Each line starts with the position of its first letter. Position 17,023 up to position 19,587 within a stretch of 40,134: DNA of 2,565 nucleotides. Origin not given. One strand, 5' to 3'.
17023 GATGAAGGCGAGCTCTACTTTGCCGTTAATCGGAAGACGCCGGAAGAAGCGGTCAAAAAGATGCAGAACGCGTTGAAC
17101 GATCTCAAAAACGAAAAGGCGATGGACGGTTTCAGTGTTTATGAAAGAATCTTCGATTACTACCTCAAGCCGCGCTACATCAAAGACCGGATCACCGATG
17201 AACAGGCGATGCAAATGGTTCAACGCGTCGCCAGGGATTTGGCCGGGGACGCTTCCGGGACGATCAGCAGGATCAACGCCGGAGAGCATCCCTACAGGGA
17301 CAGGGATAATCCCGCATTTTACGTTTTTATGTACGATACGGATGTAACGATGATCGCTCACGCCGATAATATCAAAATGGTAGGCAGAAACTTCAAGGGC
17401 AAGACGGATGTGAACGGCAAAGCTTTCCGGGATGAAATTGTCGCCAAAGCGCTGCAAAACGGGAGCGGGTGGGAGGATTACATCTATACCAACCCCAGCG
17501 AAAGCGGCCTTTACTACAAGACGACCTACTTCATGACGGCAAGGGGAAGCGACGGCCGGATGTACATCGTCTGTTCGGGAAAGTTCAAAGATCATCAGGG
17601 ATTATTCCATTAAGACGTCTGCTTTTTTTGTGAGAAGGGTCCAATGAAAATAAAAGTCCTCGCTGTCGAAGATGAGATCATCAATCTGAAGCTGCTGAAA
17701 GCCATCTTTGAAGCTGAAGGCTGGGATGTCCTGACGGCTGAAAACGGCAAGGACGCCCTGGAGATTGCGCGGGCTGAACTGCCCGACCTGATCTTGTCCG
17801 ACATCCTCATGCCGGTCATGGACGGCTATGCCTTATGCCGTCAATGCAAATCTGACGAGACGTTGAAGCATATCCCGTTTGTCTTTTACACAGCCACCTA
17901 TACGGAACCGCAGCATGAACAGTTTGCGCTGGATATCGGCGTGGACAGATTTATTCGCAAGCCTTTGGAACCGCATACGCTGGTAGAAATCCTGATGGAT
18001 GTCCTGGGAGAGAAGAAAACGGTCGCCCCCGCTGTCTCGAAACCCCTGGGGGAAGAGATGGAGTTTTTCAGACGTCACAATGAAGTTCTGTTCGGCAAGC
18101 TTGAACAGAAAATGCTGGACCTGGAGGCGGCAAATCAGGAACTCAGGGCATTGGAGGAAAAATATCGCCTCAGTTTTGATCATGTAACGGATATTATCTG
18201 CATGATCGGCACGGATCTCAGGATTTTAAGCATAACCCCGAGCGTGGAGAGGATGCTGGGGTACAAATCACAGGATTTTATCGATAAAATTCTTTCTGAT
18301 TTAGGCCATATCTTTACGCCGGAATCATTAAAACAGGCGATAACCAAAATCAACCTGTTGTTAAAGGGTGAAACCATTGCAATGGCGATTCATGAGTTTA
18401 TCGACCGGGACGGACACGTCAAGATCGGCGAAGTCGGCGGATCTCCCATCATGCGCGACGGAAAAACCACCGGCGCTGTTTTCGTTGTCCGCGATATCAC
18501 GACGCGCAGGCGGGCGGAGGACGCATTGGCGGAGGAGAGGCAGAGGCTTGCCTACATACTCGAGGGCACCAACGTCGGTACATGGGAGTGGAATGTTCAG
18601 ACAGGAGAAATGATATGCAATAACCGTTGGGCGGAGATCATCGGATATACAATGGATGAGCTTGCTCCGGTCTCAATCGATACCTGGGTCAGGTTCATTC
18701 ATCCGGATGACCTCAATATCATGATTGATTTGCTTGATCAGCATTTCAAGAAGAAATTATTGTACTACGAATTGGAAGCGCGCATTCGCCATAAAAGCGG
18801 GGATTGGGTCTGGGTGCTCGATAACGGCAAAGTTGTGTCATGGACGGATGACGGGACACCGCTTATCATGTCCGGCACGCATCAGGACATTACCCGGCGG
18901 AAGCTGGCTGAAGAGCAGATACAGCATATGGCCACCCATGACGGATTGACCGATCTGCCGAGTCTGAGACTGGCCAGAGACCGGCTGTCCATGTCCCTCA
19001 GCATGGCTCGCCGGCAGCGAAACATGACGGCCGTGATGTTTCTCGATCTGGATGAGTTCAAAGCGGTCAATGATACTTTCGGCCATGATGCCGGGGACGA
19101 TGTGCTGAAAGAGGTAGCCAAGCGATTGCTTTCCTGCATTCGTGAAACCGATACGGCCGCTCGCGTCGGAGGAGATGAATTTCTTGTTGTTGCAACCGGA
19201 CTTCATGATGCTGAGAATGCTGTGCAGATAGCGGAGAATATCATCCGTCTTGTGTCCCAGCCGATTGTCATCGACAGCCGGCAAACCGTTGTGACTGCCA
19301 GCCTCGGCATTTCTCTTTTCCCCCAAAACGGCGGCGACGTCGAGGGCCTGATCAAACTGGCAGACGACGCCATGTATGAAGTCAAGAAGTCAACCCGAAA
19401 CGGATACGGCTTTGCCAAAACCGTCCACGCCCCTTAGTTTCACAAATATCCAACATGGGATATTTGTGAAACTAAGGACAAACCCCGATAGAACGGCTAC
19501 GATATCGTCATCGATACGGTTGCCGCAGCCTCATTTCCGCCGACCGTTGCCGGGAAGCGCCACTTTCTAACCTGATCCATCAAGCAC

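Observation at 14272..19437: NfeD-flotillin operon continuing into a transmitter-less periplasmic SBP_bac_3-Cache sensor and a REC-PAS-PAS-GGDEF regulator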

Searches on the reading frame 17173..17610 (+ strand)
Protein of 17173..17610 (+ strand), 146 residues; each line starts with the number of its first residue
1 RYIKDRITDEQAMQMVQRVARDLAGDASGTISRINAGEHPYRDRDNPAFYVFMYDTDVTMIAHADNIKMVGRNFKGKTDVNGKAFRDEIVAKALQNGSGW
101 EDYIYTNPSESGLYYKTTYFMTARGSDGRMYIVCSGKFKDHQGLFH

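Call 40: search_solved_structures(query=window:17173-17610:+, max_evalue=1, show_alignments=4)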
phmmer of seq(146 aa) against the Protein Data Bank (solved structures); distinct sequences matched with E-value up to 1: 3.
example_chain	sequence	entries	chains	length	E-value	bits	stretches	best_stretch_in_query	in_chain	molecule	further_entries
4k08_A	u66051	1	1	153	1.3e-06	31.8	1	10-116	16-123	Methyl-accepting chemotaxis sensory transducer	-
5g4y_A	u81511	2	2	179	0.00072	22.9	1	45-121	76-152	Methyl-accepting chemotaxis sensory transducer with Cache sensor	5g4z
7f28_B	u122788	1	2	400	0.51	13.6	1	63-107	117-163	Putative 3-oxoacyl-[ACP] synthase FabV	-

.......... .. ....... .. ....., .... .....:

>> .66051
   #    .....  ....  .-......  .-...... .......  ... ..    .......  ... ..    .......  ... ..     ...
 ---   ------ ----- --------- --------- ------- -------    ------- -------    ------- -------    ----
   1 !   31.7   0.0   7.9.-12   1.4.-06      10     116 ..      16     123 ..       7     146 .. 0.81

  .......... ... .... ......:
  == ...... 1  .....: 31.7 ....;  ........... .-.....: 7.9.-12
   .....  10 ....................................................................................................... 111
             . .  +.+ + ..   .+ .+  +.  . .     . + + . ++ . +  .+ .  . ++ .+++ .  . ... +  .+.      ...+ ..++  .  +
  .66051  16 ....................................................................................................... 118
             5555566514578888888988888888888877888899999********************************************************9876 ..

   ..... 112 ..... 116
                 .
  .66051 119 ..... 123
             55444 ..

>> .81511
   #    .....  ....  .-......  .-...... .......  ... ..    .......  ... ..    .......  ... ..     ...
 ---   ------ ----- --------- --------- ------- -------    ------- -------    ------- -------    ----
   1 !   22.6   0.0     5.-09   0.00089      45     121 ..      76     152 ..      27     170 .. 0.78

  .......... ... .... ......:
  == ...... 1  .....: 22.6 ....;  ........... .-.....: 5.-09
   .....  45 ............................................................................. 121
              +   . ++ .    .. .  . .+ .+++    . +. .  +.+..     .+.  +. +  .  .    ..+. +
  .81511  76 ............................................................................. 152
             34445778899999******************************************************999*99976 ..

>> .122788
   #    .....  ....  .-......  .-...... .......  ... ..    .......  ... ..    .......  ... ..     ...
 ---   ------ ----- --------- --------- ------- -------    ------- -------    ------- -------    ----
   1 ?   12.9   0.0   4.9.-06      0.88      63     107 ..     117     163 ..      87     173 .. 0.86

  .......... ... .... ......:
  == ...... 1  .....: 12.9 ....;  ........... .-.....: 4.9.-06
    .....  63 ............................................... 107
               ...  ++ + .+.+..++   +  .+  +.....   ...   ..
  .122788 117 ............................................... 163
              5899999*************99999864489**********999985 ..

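Call 50: find_homologous_proteins(query=window:17173-17610:+, max_evalue=0.001)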
Query seq(146 aa) (146 aa): 24 proteins with E <= 0.001 among 29 candidates.
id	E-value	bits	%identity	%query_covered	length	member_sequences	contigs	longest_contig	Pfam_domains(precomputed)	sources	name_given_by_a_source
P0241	2.2e-53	198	63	95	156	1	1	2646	PF08269.18,PF17200.11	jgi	jgi:polar amino acid transport system substrate-binding protein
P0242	3.3e-53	198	58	97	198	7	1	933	PF08269.18,PF17200.11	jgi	jgi:polar amino acid transport system substrate-binding protein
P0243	9.6e-52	193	62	91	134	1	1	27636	PF08269.18,PF17200.11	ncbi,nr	ncbi:MAG: cache domain-containing protein, partial [Melioribacteraceae bacterium]|nr:cache domain-co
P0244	2.7e-50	188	62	95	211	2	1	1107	PF08269.18,PF17200.11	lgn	-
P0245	2.8e-48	182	60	96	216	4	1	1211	PF08269.18,PF17200.11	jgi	-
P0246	6.0e-47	177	55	95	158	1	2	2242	PF08269.18,PF17200.11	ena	-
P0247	1.9e-45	172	56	94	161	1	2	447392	PF08269.18,PF17200.11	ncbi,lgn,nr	ncbi:MAG: cache domain-containing protein [Methanomicrobiaceae archaeon]|nr:cache domain-containing 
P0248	4.3e-45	171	55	92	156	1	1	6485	PF08269.18,PF17200.11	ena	-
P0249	1.6e-44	169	56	92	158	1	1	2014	PF08269.18,PF17200.11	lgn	-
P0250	1.6e-42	163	68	71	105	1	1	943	PF08269.18,PF17200.11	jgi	jgi:polar amino acid transport system substrate-binding protein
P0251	1.8e-42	163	55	92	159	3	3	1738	PF08269.18,PF17200.11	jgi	jgi:polar amino acid transport system substrate-binding protein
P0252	4.9e-42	161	53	92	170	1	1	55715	PF08269.18,PF17200.11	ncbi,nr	ncbi:MAG: cache domain-containing protein [Verrucomicrobiota bacterium]|nr:cache domain-containing p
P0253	8.0e-41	157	53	91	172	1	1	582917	PF08269.18,PF17200.11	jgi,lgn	jgi:signal transduction histidine kinase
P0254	1.6e-39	153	49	94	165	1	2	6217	PF08269.18,PF17200.11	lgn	-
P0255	2.5e-39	152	52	92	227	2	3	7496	PF08269.18,PF17200.11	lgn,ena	-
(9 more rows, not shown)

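Call 57: search_protein_representatives(protein=window:17173-17610:+)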
Query: 146 residues. Proteins with E-value up to 0.001 (for the whole library): 1060; up to 1e-10: 194; up to 1e-30: 34. The best 150 are listed.
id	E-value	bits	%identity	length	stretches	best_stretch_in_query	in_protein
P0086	2.2e-50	186.7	56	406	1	1-142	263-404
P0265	2.8e-50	186.3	30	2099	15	46-110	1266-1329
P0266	4.5e-49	182.4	60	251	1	5-139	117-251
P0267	7.6e-49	181.7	60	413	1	4-139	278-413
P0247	6.0e-46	172.3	57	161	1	5-140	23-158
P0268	1.2e-45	171.3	38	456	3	8-139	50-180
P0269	4.2e-42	159.8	52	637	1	5-141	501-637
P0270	2.5e-41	157.3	53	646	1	2-138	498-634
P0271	3.1e-41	157.0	53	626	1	6-140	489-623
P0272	2.0e-40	154.4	48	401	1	2-140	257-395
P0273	5.0e-40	153.1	36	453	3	7-138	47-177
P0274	1.4e-39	151.7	51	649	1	5-140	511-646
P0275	7.0e-39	149.4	54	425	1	7-138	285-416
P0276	1.1e-38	148.7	38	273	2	16-138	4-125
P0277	2.3e-38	147.7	49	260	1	7-139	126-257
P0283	1.6e-35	138.5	53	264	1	5-125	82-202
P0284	5.8e-35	136.7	50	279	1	12-141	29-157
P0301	2.8e-30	121.5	46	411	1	6-138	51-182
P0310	7.3e-28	113.7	32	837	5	45-122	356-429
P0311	8.5e-28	113.5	41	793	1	8-139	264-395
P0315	4.9e-27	111.0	42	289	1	7-138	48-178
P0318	1.6e-26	109.4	52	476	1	12-112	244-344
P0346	5.4e-21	91.4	34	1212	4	45-123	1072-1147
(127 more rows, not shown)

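Call 58: search_protein_families(library=pfam, proteins=[P0311, P0301, P0268, P0310, P0346, P0284, P0315, P0318, P0283], max_evalue=0.001)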
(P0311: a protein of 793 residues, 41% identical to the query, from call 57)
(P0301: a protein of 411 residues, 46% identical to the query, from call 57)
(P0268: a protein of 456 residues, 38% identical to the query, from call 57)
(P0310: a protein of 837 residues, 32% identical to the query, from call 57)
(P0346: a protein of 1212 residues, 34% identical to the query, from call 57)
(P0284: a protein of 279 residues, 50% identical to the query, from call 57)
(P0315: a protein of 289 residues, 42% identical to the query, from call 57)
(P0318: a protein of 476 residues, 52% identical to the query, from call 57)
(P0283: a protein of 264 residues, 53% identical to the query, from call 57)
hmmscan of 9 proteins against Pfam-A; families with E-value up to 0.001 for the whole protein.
P0311 (793 aa): 4 families
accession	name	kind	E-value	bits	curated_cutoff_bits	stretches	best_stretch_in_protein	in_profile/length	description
PF17164.10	DUF5122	-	1e-35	122.1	27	2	653-686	3-36/36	Domain of unknown function (DUF5122) beta-propeller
PF17200.10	sCache_2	-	9e-10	39.1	25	1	305-396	55-143/155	Single Cache domain 2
PF08269.17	dCache_2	-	1.5e-09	37.9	26.5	1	306-395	208-294/298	Cache domain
PF00497.25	SBP_bac_3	-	1.6e-07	31.6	26.4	1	33-237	6-119/132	Bacterial extracellular solute-binding proteins, family 3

P0301 (411 aa): 5 families
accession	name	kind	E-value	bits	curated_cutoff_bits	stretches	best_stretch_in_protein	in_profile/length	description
PF00497.25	SBP_bac_3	-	4e-33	114.4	26.4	1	214-411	20-132/132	Bacterial extracellular solute-binding proteins, family 3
PF08269.17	dCache_2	-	4.3e-09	36.4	26.5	1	95-183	208-294/298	Cache domain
PF17200.10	sCache_2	-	7.8e-08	32.8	25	1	84-183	53-142/155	Single Cache domain 2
PF10613.14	Lig_chan-Glu_bd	-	5.4e-07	30.2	30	1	248-287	74-113/115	Ligated ion channel L-glutamate- and glycine-binding site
PF17203.10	sCache_3_2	-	7e-05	23.4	28.4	1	52-122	31-82/140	Single cache domain 3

P0268 (456 aa): 4 families
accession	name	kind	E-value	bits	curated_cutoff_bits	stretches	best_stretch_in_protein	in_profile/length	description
PF17200.10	sCache_2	-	1.3e-52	178.2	25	3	351-454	44-142/155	Single Cache domain 2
PF08269.17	dCache_2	-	2.9e-47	161.7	26.5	3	229-319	90-182/298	Cache domain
PF17201.10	Cache_3-Cache_2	-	3e-07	30.4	27.7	0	235-320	205-286/299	Cache 3/Cache 2 fusion domain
PF17203.10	sCache_3_2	-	2e-06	28.3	28.4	0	225-266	51-82/140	Single cache domain 3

P0310 (837 aa): 7 families
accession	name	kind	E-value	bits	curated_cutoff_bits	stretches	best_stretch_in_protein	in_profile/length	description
PF08269.17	dCache_2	-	5.1e-39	134.6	26.5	3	198-444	64-297/298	Cache domain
PF17200.10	sCache_2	-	7.1e-39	133.7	25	4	469-574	34-144/155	Single Cache domain 2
PF00395.25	SLH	-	1.2e-13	51.2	20.8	1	111-152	2-43/44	S-layer homology domain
PF21263.2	Acyl-CoA-dh_C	-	1.1e-05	26.1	27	0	322-347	55-80/96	Acyl-CoA dehydrogenase, C-terminal domain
PF13551.12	HTH_29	-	1.3e-05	25.7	28.1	0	330-352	29-51/64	Winged helix-turn helix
PF11458.13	Mistic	-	8.1e-05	23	26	0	724-747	6-28/74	Membrane-integrating protein Mistic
PF17203.10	sCache_3_2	-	0.00076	20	28.4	0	734-776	39-78/140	Single cache domain 3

P0346 (1212 aa): 7 families
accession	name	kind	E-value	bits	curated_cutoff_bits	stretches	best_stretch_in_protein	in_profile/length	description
PF17200.10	sCache_2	-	1.4e-39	135.9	25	3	1058-1145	38-127/155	Single Cache domain 2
PF08269.17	dCache_2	-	2.4e-25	89.7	26.5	2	1072-1144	92-167/298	Cache domain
PF02872.23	5_nucleotid_C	-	6.8e-23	81.9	23.6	1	409-594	2-157/158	5'-nucleotidase, C-terminal domain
PF17203.10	sCache_3_2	-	1e-10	42.2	28.4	0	808-865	45-101/140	Single cache domain 3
PF11141.13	DUF2914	-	3.5e-05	23.9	23.6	0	683-702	38-56/62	Protein of unknown function (DUF2914)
PF02743.24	dCache_1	-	9.9e-05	22.4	45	0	690-706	169-193/240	Cache domain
PF03259.23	Robl_LC7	-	0.00011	22.3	23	0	1069-1104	10-49/91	Roadblock/LC7 domain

P0284 (279 aa): 3 families
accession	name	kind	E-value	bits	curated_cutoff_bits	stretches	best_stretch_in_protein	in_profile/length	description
PF09394.16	Inhibitor_I42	-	5.6e-24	84.7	27.2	1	185-276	2-91/91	Chagasin family peptidase inhibitor I42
PF17200.10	sCache_2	-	3.1e-11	43.9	25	1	67-140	56-130/155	Single Cache domain 2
PF08269.17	dCache_2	-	2.3e-08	34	26.5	1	67-136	96-167/298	Cache domain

P0315 (289 aa): 2 families
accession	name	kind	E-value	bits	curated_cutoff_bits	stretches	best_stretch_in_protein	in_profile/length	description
PF08269.17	dCache_2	-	5.8e-08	32.7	26.5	1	91-179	208-294/298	Cache domain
PF17200.10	sCache_2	-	2.3e-06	28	25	1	91-179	56-142/155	Single Cache domain 2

P0318 (476 aa): 3 families
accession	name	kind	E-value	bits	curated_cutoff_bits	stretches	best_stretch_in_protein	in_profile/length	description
PF17200.10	sCache_2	-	3.4e-08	34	25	1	281-344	55-118/155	Single Cache domain 2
PF08269.17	dCache_2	-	3.7e-07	30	26.5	1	280-340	94-154/298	Cache domain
PF00497.25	SBP_bac_3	-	2.6e-06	27.6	26.4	1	11-213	7-119/132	Bacterial extracellular solute-binding proteins, family 3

P0283 (264 aa): 2 families
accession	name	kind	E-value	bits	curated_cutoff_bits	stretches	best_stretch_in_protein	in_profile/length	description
PF17200.10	sCache_2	-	9.2e-08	32.6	25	1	112-193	49-122/155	Single Cache domain 2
PF08269.17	dCache_2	-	1.9e-05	24.4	26.5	1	127-188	96-269/298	Cache domain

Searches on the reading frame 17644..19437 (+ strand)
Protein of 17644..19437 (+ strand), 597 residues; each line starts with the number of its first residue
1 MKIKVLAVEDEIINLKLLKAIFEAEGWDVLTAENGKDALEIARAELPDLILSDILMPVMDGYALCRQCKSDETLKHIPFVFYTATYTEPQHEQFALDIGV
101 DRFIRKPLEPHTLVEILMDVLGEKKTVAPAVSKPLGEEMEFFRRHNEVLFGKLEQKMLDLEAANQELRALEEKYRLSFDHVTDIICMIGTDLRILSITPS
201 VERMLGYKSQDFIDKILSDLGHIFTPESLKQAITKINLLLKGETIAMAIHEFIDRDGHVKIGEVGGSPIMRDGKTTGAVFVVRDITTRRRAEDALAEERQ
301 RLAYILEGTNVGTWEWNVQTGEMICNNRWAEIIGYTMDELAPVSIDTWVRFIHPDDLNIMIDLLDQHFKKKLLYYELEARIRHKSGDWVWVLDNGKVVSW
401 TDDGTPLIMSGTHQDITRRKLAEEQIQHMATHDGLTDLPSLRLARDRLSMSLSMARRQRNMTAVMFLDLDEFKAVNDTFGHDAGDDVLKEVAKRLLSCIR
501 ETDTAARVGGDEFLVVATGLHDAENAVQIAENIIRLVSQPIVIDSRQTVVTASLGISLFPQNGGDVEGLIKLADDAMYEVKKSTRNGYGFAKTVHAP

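Call 3: search_protein_families(library=pfam, proteins=[window:17644-19437:+], max_evalue=0.01)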
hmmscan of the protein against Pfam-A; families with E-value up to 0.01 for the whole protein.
window:17644-19437:+ (597 aa): 8 families
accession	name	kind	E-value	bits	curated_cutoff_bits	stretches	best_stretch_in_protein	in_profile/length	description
PF00990.26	GGDEF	-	8.3e-46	156.1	23.8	1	430-586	1-160/161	Diguanylate cyclase, GGDEF domain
PF08447.18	PAS_3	-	1e-30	106.2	25.6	2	324-413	3-89/89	PAS fold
PF00072.30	Response_reg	-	1.1e-22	80.7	30.2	1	5-117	1-110/111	Response regulator receiver domain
PF13426.13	PAS_9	-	5.3e-14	52.8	27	2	183-286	2-102/103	PAS domain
PF08448.16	PAS_4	-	1.4e-10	41.8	23.1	1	178-290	1-110/110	PAS fold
PF00989.32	PAS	-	4e-10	40.1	22.6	1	173-285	2-113/113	PAS fold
PF13188.13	PAS_8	-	3.6e-07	30.3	21.8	1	172-223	1-49/65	PAS domain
PF14598.12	PAS_11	-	0.0011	19.3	25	0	347-400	36-88/109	PAS domain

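Call 19: search_protein_families(library=ncbifam, proteins=[window:17644-19437:+], max_evalue=0.01)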
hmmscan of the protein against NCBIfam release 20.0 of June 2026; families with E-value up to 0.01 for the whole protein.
window:17644-19437:+ (597 aa): 114 families (the best 25 are shown)
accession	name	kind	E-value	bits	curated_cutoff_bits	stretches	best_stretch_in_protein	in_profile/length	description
NF007135.0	PRK09581.1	equivalog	1.1e-63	215.7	474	2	413-586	277-450/457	PleD family two-component system response regulator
NF053781.1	cdiGMPphdstlr2612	equivalog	4.4e-60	203.5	1600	3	424-589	834-1000/1268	Tlr1612 family c-di-GMP phosphodiesterase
NF007298.0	PRK09776.1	equivalog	2.6e-54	184.6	1135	2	414-587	668-841/1111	diguanylate cyclase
NF007423.1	PRK09966.1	equivalog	4.2e-48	164.2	325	1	423-581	232-390/390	diguanylate cyclase DgcN/YfiN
NF045675.1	PhdiestaseDibA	equivalog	2.2e-47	161.8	980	1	296-590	73-363/623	phosphodiesterase DibA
TIGR00254.1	GGDEF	domain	3.9e-43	147.1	37.4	1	426-588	1-164/168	diguanylate cyclase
NF007474.0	PRK10060.1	equivalog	5.6e-41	140.5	782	1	367-588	175-392/663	cyclic di-GMP phosphodiesterase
NF038266.1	diguan_SiaD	equivalog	1.1e-35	123.3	290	1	423-586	87-250/252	biofilm regulation diguanylate cyclase SiaD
NF051473.1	DigCycDgcsShew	equivalog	3.4e-34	118.5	400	1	424-589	129-289/291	diguanylate cyclase DgcS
NF007380.0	PRK09894.1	equivalog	5.1e-34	118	256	1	424-587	123-283/296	diguanylate cyclase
TIGR00229.1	sensory_box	domain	2.1e-33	115.1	22.9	2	171-295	4-126/126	PAS domain S-box protein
NF047654.1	DiguCycDgcRLepto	equivalog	9.1e-33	113.4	500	2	418-586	121-291/295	diguanylate cyclase DgcR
NF041606.1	dguan_cyc_DgcA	equivalog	2.3e-30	105.7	370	1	428-587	176-335/340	diguanylate cyclase DgcA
NF008467.0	PRK11359.1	equivalog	7.4e-30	103.6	857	1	176-591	140-531/800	oxygen-sensing cyclic-di-GMP phosphodiesterase DosP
NF011955.1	PRK15426.1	equivalog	1.6e-27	95.9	408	1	424-587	392-557/564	cellulose biosynthesis regulator diguanylate cyclase DgcQ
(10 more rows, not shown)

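Call 39: find_homologous_proteins(query=window:17644-19437:+, max_evalue=1e-50)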
Query window:17644-19437:+ (597 aa): 1518 proteins with E <= 1e-50 among 8000 candidates; the best 120 are listed.
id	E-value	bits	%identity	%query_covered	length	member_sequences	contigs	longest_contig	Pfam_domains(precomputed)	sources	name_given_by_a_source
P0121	0.0e+0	1343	100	100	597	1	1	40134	PF08447.19,PF13426.14,PF13188.14,PF08448.17,PF00989.32,PF00990.27,PF00072.31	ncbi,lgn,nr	ncbi:MAG: diguanylate cyclase [Deltaproteobacteria bacterium]|nr:diguanylate cyclase [Deltaproteobac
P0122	3.9e-173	595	58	72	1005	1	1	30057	PF08447.19,PF13426.14,PF13188.14,PF12860.14,PF08448.17,PF00989.32,PF00990.27,PF14598.13,PF03924.20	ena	-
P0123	1.6e-168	580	56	72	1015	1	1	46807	PF08447.19,PF13426.14,PF13188.14,PF12860.14,PF08448.17,PF00989.32,PF00990.27,PF14598.13,PF03924.20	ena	-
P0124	9.3e-162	558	56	73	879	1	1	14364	PF08447.19,PF13426.14,PF13188.14,PF08448.17,PF00989.32,PF00990.27,PF03924.20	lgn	-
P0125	5.3e-161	555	55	73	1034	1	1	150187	PF08447.19,PF13426.14,PF13188.14,PF12860.14,PF08448.17,PF00989.32,PF00990.27,PF03924.20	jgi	-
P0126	8.1e-161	555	56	72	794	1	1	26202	PF08447.19,PF13426.14,PF13188.14,PF08448.17,PF00989.32,PF00990.27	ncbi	-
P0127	6.2e-157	542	53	72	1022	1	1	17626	PF08447.19,PF13426.14,PF13188.14,PF12860.14,PF08448.17,PF00989.32,PF00990.27,PF03924.20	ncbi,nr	ncbi:MAG: PAS domain S-box protein [Deltaproteobacteria bacterium]|nr:PAS domain S-box protein [Delt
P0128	1.3e-155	538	54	72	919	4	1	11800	PF08447.19,PF13426.14,PF13188.14,PF08448.17,PF00989.32,PF00990.27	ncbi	-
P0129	5.2e-155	536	53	73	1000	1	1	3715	PF08447.19,PF13426.14,PF13188.14,PF12860.14,PF08448.17,PF00989.32,PF00990.27,PF14598.13,PF03924.20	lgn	-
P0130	1.2e-154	534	52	61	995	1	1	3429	PF08447.19,PF13426.14,PF13188.14,PF13185.13,PF08448.17,PF00989.32,PF00990.27,PF14598.13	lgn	-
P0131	6.7e-154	532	55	74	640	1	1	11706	PF08447.19,PF13426.14,PF13188.14,PF08448.17,PF00989.32,PF00990.27,PF14598.13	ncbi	-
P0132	4.2e-153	529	54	75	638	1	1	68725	PF08447.19,PF13426.14,PF13188.14,PF13185.13,PF08448.17,PF00989.32,PF00990.27,PF14598.13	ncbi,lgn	-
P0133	1.3e-151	524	57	67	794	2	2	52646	PF08447.19,PF13426.14,PF13188.14,PF08448.17,PF00989.32,PF00990.27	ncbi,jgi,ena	-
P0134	1.6e-150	521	52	74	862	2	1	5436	PF08447.19,PF13426.14,PF13188.14,PF08448.17,PF00989.32,PF00990.27,PF03924.20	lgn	-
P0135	1.9e-150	521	53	71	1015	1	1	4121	PF08447.19,PF13426.14,PF13188.14,PF12860.14,PF08448.17,PF00989.32,PF00990.27,PF14598.13,PF03924.20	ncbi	-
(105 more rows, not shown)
